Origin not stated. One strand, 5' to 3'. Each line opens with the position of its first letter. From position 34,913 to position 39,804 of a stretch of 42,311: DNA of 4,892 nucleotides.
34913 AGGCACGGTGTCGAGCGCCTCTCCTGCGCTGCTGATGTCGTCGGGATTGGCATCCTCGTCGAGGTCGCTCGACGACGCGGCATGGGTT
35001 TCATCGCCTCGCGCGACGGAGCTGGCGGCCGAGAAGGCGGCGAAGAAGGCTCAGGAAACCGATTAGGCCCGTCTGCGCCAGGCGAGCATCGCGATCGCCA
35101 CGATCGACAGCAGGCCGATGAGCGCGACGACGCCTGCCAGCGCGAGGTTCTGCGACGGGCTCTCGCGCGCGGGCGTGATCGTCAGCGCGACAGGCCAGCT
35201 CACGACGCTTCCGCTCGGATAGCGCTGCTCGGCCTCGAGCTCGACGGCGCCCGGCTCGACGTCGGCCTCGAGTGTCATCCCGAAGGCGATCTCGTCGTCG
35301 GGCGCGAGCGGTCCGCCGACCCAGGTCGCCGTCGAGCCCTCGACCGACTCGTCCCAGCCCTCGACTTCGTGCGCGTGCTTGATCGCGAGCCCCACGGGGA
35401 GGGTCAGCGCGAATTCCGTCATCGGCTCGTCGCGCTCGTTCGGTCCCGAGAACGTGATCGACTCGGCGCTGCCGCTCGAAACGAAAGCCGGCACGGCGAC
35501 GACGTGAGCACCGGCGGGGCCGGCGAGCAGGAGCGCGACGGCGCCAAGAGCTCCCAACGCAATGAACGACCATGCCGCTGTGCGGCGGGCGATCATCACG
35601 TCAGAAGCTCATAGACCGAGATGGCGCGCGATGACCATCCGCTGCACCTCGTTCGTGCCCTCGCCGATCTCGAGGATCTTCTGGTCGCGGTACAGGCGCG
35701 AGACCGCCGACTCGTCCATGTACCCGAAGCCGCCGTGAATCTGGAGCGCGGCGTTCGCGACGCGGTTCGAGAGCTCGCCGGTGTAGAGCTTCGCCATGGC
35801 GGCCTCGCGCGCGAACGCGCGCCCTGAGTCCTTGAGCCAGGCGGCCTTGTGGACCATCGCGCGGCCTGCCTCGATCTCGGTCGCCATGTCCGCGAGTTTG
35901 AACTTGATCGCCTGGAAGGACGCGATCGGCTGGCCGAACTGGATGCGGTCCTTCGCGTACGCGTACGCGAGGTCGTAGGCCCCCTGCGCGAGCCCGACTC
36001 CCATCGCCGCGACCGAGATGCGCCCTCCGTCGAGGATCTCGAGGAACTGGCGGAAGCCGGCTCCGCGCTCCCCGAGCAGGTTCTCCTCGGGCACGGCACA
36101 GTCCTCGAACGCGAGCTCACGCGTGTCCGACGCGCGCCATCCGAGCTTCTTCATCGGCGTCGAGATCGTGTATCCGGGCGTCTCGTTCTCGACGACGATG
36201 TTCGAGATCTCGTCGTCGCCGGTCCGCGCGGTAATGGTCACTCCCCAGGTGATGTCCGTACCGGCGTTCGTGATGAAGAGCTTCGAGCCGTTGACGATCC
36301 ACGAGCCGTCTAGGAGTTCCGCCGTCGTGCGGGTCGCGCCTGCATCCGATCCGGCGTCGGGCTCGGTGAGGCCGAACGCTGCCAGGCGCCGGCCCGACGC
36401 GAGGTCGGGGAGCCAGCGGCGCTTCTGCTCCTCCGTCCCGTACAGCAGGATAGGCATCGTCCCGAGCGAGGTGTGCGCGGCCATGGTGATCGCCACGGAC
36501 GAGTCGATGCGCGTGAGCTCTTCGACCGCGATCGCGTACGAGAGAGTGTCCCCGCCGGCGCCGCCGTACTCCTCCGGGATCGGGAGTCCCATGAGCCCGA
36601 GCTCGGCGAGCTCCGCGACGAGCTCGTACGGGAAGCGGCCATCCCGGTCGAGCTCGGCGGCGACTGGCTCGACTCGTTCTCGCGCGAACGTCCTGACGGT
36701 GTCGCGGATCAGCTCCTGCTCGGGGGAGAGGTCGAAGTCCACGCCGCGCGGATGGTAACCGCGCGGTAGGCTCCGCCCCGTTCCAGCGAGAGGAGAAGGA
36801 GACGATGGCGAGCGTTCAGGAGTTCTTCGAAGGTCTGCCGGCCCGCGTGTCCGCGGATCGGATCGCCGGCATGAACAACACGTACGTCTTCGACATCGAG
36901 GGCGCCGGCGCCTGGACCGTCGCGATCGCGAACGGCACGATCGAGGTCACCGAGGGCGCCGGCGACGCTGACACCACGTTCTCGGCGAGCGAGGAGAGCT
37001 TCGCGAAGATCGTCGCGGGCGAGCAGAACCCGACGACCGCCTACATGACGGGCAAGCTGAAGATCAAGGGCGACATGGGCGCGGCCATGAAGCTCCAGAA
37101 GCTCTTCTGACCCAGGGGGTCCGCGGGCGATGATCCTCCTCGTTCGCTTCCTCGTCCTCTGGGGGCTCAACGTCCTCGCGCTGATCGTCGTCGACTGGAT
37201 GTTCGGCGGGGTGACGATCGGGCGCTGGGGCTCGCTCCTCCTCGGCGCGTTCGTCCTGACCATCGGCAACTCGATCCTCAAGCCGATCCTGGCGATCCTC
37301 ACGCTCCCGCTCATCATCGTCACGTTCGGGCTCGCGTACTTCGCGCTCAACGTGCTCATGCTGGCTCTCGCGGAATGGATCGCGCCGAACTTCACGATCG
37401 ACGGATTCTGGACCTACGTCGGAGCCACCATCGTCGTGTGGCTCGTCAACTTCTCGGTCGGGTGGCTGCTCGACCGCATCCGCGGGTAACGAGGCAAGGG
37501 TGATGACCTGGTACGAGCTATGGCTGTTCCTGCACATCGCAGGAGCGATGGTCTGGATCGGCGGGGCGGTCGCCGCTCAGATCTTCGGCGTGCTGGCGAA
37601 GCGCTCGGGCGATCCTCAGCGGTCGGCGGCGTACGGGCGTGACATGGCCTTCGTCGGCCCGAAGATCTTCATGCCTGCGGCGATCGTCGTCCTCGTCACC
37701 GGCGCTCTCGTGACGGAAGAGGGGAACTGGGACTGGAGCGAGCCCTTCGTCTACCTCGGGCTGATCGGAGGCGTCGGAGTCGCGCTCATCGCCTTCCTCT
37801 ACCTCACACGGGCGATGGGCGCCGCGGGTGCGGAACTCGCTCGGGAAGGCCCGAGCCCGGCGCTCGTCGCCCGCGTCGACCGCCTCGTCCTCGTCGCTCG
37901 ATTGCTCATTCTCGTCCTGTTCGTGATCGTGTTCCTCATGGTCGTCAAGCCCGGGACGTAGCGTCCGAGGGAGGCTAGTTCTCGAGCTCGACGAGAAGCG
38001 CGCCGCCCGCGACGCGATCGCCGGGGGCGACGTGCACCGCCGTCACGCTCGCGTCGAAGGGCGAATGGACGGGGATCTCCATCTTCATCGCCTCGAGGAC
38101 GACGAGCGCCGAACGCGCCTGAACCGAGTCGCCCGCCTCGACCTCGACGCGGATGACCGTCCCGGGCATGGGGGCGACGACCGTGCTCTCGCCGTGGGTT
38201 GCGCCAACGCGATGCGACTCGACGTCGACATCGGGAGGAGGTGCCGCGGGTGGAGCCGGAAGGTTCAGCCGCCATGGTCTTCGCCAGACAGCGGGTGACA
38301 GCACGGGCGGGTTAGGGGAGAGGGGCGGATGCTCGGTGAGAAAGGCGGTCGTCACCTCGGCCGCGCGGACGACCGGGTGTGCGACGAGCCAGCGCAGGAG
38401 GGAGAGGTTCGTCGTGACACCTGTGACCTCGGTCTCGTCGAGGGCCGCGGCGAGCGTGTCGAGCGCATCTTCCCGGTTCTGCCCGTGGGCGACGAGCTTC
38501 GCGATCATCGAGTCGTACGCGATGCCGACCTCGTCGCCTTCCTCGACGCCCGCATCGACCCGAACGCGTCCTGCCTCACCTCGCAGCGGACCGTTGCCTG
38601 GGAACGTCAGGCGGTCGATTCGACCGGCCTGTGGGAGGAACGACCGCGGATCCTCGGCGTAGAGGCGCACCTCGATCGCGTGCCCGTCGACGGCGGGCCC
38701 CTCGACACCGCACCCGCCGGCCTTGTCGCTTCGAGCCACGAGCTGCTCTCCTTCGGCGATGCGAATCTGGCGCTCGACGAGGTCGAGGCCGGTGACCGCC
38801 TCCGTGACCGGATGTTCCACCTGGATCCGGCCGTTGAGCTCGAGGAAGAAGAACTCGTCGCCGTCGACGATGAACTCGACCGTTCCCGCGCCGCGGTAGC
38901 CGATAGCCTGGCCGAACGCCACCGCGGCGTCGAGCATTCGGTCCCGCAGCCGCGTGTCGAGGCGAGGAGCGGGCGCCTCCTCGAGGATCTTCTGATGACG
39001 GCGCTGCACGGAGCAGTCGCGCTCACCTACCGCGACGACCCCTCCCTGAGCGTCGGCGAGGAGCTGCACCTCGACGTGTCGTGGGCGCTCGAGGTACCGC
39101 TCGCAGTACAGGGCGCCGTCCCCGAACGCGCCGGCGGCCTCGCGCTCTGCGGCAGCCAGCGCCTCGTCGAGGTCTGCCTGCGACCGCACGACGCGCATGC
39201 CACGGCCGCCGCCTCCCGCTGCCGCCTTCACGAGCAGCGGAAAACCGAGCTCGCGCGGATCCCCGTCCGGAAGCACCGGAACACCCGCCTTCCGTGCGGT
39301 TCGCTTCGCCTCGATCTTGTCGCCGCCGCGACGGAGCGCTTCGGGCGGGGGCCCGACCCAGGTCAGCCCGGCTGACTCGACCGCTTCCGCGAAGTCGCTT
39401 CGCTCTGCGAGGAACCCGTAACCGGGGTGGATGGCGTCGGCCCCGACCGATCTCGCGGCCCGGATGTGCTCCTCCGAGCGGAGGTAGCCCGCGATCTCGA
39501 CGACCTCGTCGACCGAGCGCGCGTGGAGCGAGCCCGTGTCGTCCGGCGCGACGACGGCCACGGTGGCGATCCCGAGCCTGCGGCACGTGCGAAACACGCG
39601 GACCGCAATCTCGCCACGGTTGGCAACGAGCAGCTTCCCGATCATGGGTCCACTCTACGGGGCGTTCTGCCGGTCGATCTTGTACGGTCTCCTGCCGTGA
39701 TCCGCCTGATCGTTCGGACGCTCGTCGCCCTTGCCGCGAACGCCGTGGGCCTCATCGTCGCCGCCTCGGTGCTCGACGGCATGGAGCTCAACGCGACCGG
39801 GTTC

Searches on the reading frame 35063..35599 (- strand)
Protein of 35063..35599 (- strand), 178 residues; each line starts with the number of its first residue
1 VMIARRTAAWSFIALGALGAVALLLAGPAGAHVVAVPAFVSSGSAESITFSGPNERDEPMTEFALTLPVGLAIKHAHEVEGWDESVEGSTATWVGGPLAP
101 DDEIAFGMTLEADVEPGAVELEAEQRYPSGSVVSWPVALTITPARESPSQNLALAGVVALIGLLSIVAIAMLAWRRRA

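Call 10: search_protein_families(library=pfam, proteins=[window:35063-35599:-], max_evalue=0.00001)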
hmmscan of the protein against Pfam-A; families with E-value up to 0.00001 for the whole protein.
window:35063-35599:- (178 aa): 1 family
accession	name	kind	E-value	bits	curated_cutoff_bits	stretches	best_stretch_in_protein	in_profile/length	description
PF07987.16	DUF1775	-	9.8e-06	26.4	25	0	32-89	1-59/146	Domain of unkown function (DUF1775)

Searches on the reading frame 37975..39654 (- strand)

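Call 10: search_protein_families(library=pfam, proteins=[window:37975-39654:-], max_evalue=0.00001)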
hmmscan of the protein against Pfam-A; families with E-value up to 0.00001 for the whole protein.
window:37975-39654:- (559 aa): 6 families
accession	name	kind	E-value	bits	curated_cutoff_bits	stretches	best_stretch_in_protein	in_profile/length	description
PF02786.22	CPSase_L_D2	-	4.4e-64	216.3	19.8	1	134-305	35-208/211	Carbamoyl-phosphate synthase L chain, ATP binding domain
PF00289.28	Biotin_carb_N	-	8.1e-36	123.3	25.5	1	4-107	1-110/110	Biotin carboxylase, N-terminal domain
PF02785.25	Biotin_carb_C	-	3.5e-33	114.4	32.4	1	328-440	1-107/108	Biotin carboxylase C-terminal domain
PF00364.28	Biotin_lipoyl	-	1.6e-14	53.9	22.1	1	491-557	2-73/73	Biotin-requiring enzyme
PF02222.28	ATP-grasp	-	2.5e-07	31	27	1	134-276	27-162/179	ATP-grasp domain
PF07478.18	Dala_Dala_lig_C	-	3.2e-06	27.2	24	1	135-274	34-173/204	D-ala D-ala ligase C-terminus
